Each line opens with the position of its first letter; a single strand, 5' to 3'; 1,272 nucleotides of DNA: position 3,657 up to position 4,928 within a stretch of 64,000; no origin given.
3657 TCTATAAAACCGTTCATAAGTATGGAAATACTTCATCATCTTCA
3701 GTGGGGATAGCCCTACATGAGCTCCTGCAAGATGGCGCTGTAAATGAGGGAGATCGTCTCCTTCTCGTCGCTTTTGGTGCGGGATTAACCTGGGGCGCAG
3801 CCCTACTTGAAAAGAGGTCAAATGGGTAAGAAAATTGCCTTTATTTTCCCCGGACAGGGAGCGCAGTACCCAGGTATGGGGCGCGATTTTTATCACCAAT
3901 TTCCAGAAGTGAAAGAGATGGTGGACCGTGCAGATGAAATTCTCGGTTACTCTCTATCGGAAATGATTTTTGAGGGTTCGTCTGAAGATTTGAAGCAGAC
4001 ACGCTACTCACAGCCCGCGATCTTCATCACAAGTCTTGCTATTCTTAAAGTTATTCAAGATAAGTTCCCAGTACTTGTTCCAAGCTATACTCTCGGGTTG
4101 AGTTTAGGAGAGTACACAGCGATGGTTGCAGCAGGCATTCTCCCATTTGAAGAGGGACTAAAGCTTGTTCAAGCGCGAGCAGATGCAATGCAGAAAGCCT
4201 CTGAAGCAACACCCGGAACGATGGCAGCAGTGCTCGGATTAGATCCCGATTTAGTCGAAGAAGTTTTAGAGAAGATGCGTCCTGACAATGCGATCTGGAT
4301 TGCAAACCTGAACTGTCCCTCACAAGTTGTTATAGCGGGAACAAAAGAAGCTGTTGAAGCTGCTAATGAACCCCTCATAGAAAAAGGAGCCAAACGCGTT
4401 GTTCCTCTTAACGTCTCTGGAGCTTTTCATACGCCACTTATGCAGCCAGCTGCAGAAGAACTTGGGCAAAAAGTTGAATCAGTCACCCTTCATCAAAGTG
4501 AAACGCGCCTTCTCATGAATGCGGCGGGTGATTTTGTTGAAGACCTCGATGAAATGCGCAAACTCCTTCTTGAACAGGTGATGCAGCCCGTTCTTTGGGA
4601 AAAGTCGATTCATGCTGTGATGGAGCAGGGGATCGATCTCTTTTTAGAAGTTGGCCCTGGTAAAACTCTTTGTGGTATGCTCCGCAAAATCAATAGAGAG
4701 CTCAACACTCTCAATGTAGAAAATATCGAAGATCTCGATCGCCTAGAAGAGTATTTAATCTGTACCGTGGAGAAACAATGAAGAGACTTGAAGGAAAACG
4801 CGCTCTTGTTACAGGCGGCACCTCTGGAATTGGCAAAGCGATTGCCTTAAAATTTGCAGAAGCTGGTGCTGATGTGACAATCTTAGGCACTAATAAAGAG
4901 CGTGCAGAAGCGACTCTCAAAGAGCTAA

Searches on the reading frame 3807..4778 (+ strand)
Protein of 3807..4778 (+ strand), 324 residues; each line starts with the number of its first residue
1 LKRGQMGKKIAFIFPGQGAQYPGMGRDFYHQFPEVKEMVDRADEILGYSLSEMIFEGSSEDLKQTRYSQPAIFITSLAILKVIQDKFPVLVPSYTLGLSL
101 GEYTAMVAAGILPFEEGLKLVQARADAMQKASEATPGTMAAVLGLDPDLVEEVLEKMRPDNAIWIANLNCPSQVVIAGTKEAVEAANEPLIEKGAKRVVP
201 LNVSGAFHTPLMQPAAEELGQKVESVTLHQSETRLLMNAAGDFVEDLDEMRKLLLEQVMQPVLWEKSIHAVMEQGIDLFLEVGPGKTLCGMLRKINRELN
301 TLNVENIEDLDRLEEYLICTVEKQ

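Call 30: find_homologous_proteins(query=window:3807-4778:+, max_evalue=1e-30)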
Query window:3807-4778:+ (324 aa): 7986 proteins with E <= 1e-30 among 8000 candidates; the best 120 are listed.
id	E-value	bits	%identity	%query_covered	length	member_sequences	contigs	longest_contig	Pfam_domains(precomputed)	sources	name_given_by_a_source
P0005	2.1e-205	699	100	98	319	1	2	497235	PF00698.27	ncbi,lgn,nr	ncbi:MAG: ACP S-malonyltransferase [Candidatus Algichlamydia australiensis]|nr:ACP S-malonyltransfer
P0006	1.9e-179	614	86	98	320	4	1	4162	PF00698.27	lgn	-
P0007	4.7e-170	583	83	98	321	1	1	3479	PF00698.27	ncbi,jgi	-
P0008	3.2e-102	360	54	95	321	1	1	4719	PF00698.27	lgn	-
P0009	3.7e-101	357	56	95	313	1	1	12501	PF00698.27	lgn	-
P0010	1.4e-99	352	55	94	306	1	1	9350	PF00698.27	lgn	-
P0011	3.2e-99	350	55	94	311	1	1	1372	PF00698.27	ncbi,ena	-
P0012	1.2e-98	349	54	91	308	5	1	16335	PF00698.27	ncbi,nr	ncbi:MAG: Malonyl CoA-acyl carrier protein transacylase [Chlamydiae bacterium]|nr:Malonyl CoA-acyl c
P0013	3.1e-98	347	54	95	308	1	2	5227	PF00698.27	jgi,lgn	jgi:[acyl-carrier-protein] S-malonyltransferase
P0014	3.9e-98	347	51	98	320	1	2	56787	PF00698.27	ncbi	-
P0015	4.5e-98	347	52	97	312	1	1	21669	PF00698.27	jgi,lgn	-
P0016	6.7e-98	346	55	94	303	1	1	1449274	PF00698.27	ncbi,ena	-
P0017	1.1e-97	345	53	94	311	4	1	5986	PF00698.27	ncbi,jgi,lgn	-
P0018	1.2e-97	345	54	96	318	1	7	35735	PF00698.27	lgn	-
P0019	2.5e-97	344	53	95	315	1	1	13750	PF00698.27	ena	-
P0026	2.3e-96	341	54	95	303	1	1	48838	PF00698.27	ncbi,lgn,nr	ncbi:MAG: ACP S-malonyltransferase [Verrucomicrobia bacterium]|nr:ACP S-malonyltransferase [Verrucom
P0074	9.1e-93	329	52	95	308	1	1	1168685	PF00698.27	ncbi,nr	ncbi:MAG: ACP S-malonyltransferase [Simkaniaceae bacterium]|nr:ACP S-malonyltransferase [Candidatus 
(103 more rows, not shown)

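Call 32: find_encoding_contigs(protein=P0006, flank=10000, max_places=4)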
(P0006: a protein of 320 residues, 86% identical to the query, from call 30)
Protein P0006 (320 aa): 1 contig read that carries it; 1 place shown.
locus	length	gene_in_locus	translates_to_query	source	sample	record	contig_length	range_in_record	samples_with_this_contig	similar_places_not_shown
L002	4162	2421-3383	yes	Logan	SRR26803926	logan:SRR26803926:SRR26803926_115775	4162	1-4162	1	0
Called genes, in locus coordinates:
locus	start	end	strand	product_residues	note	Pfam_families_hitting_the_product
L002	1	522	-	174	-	?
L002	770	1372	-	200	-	PF21176:RecR_HhH, PF01751:Toprim, PF13662:Toprim_4, PF21175:RecR_C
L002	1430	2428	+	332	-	PF00108:Thiolase_N (faint), PF08545:ACP_syn_III, PF08541:ACP_syn_III_C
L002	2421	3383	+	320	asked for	PF00698:Acyl_transf_1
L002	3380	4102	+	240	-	PF00106:adh_short, PF01370:Epimerase (weak), PF03807:F420_oxidored (faint), PF08659:KR, PF23441:SDR, PF13561:adh_short_C2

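Call 33: find_encoding_contigs(protein=P0007, flank=10000, max_places=4)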
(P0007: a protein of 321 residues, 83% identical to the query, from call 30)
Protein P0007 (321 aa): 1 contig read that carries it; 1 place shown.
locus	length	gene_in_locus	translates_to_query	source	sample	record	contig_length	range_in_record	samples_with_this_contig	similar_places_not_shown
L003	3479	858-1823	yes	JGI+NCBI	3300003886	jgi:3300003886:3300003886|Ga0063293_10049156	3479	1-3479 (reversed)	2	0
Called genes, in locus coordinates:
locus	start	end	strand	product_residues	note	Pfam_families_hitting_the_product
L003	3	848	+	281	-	?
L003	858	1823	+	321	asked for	PF00698:Acyl_transf_1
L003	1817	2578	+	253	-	PF23441:SDR (faint), PF00106:adh_short, PF01370:Epimerase (weak), PF08659:KR, PF13561:adh_short_C2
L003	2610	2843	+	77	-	PF00550:PP-binding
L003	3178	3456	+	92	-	-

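Call 37: find_related_loci(query=A3, collection=genome_contigs, flank=10000)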
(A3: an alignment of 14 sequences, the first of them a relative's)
Query A3 (319 aa) in genome_contigs; peptide patterns used: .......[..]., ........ (x = any residue, [..] = any of these).
600 stretches matched a pattern (row limit reached: there are more); 599 encode a relative of the query (tblastn E <= 1e-3); the best 80 are kept; 80 distinct loci.
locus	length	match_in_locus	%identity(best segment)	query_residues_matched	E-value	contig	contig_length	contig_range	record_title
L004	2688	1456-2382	52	1-312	3e-104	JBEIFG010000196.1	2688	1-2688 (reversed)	MAG: Chlamydiales bacterium isolate Sample-102-S2-bin-148 Sample_102_S2-bin_148-k141_1445481, whole genome shotgun seque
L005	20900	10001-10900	51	3-307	3e-99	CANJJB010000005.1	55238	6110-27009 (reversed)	MAG: Parachlamydiales bacterium isolate RH-23may17-1290 genome assembly, contig: RH-23may17-C4052, whole genome shotgun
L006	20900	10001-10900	51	3-309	3e-96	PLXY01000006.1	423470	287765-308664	MAG: Parachlamydiales bacterium isolate palsa_1444 73.20120700_P3D.326_contig_39863, whole genome shotgun sequence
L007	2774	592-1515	48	3-310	1e-97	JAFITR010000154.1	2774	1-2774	Simkania negevensis isolate AH-315-G07 AH-315-G07_154, whole genome shotgun sequence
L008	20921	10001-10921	50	4-313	1e-94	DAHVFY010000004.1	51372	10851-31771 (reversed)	MAG TPA_asm: Parachlamydiales bacterium isolate clean324 NODE_4_length_51372_cov_3.553983, whole genome shotgun sequence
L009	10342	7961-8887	50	1-309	1e-102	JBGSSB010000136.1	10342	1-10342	MAG: Chlamydiales bacterium isolate JTS-AC372 k141_447082, whole genome shotgun sequence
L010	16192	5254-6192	48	3-315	7e-94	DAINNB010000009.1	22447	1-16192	MAG TPA_asm: Chlamydiales bacterium isolate CTOTU1218 NODE_1247_length_22447_cov_6.948866, whole genome shotgun sequence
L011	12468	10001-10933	46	1-312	2e-93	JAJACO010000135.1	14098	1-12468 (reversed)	MAG: Chlamydiales bacterium isolate O_S4.2_123 S4CHLAM123_135, whole genome shotgun sequence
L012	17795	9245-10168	48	1-308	4e-93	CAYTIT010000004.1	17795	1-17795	MAG TPA_asm: uncultured bacterium isolate SRP135972_co1_286 genome assembly, contig: NODE_3495_length_17795_cov_6.059188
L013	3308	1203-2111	51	1-306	5e-94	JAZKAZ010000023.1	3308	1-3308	MAG: Chlamydiota bacterium isolate ADI_H3L2_1_122_18_3-bin054_1 ADIH3L21_B054_1_000000000023, whole genome shotgun seque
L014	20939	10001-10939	47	3-314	2e-89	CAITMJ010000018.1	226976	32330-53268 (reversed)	MAG: uncultured Chlamydiae bacterium isolate MJ-time_bin-6591 genome assembly, contig: bin-6591:18/35, whole genome shot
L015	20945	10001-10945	45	3-318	3e-89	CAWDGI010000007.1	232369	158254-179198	MAG: Parachlamydiales bacterium isolate MFD06092.bin.2.154 genome assembly, contig: contig_86318, whole genome shotgun s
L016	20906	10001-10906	46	4-307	3e-88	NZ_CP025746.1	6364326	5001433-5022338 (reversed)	Clostridium manihotivorum strain CT4 chromosome, complete genome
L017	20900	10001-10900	47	3-300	5e-88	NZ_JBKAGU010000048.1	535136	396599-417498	MAG: Bremerella sp. isolate Ske_MAG8 Ske_MAG8_0048, whole genome shotgun sequence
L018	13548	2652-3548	48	4-300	2e-87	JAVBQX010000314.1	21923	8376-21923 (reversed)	MAG: Thermoguttaceae bacterium isolate EPI_MAG_00178 c_000011483054, whole genome shotgun sequence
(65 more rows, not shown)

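Call 54: find_encoding_contigs(protein=P0026, flank=9000, max_places=2)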
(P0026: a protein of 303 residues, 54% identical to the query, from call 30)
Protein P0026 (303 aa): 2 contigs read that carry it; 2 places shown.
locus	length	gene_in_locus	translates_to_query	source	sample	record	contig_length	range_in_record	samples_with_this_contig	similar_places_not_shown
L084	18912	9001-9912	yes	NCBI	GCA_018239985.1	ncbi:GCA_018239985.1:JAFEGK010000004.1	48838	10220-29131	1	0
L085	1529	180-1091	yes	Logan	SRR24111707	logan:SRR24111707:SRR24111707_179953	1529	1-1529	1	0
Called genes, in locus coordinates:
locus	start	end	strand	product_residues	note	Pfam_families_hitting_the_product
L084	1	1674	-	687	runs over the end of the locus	-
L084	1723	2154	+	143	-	-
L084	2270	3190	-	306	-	PF01544:CorA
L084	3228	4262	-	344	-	PF04613:LpxD, PF25087:GMPPB_C, PF25084:LbH_EIF2B (faint), PF00132:Hexapep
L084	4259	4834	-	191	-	PF03938:OmpH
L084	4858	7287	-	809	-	PF07244:POTRA, PF08479:POTRA_2 (faint), PF07244:POTRA, PF01103:Omp85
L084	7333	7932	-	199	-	PF21176:RecR_HhH, PF13662:Toprim_4, PF01751:Toprim, PF21175:RecR_C (weak)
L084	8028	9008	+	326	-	PF07451:SpoVAD (faint), PF00108:Thiolase_N (faint), PF08545:ACP_syn_III, PF02797:Chal_sti_synt_C (weak), PF08541:ACP_syn_III_C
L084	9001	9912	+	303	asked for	PF00698:Acyl_transf_1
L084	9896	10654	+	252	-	PF00106:adh_short, PF08659:KR, PF23441:SDR, PF13561:adh_short_C2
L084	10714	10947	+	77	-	PF00550:PP-binding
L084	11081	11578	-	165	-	-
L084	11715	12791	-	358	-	PF01547:SBP_bac_1, PF13416:SBP_bac_8, PF13343:SBP_bac_6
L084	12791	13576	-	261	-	PF00528:BPD_transp_1 (faint)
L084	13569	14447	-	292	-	PF00528:BPD_transp_1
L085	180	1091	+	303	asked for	PF00698:Acyl_transf_1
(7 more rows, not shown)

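Call 55: find_encoding_contigs(protein=P0016, flank=9000, max_places=2)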
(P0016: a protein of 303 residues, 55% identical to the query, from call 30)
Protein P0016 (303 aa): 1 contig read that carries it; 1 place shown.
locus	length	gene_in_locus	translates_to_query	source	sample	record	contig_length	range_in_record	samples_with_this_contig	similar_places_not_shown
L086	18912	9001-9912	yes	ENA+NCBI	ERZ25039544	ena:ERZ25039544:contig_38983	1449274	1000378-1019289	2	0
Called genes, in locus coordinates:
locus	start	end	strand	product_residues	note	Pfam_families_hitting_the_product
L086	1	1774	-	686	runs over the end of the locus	-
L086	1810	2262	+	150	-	-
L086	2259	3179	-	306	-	PF01544:CorA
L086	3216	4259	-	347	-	PF04613:LpxD, PF25087:GMPPB_C, PF00132:Hexapep (weak), PF25084:LbH_EIF2B (faint), PF00132:Hexapep (weak)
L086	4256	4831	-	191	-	PF03938:OmpH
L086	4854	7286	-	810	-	PF07244:POTRA, PF08479:POTRA_2 (faint), PF07244:POTRA, PF01103:Omp85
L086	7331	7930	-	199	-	PF21176:RecR_HhH, PF13662:Toprim_4, PF01751:Toprim, PF21175:RecR_C (weak)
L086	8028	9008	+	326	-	PF07451:SpoVAD (faint), PF00195:Chal_sti_synt_N (weak), PF00108:Thiolase_N (weak), PF08545:ACP_syn_III, PF08541:ACP_syn_III_C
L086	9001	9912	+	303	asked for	PF00698:Acyl_transf_1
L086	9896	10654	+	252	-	PF00106:adh_short, PF08659:KR, PF23441:SDR, PF13561:adh_short_C2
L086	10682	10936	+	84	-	PF00550:PP-binding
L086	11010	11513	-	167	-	-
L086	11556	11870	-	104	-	-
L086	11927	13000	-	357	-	PF01547:SBP_bac_1, PF13416:SBP_bac_8, PF13343:SBP_bac_6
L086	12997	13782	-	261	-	PF00528:BPD_transp_1 (faint)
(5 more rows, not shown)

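Call 56: find_encoding_contigs(protein=P0074, flank=9000, max_places=2)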
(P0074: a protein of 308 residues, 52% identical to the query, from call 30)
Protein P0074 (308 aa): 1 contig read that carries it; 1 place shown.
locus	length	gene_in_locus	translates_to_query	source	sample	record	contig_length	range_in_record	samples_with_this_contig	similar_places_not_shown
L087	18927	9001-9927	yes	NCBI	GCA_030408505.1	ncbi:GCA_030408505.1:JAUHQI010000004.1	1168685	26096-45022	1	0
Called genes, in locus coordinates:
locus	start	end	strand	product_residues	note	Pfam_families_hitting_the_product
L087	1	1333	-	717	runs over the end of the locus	-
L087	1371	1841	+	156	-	-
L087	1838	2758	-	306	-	PF01544:CorA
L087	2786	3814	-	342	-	PF04613:LpxD, PF25084:LbH_EIF2B (faint), PF00132:Hexapep, PF25087:GMPPB_C (weak), PF00132:Hexapep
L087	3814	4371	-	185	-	PF03938:OmpH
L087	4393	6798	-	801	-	PF07244:POTRA, PF08479:POTRA_2 (faint), PF07244:POTRA, PF01103:Omp85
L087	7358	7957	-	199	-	PF21176:RecR_HhH, PF13662:Toprim_4, PF01751:Toprim, PF21175:RecR_C (weak)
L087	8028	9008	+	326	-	PF07451:SpoVAD (faint), PF08545:ACP_syn_III, PF02797:Chal_sti_synt_C (weak), PF08541:ACP_syn_III_C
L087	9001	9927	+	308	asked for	PF00698:Acyl_transf_1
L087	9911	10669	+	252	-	PF00106:adh_short, PF23441:SDR, PF08659:KR, PF13561:adh_short_C2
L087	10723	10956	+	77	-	PF00550:PP-binding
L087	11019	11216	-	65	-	PF07311:Dodecin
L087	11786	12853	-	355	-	PF01547:SBP_bac_1, PF13531:SBP_bac_11 (weak), PF13416:SBP_bac_8, PF13343:SBP_bac_6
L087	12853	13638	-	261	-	PF00528:BPD_transp_1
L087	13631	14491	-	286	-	PF00528:BPD_transp_1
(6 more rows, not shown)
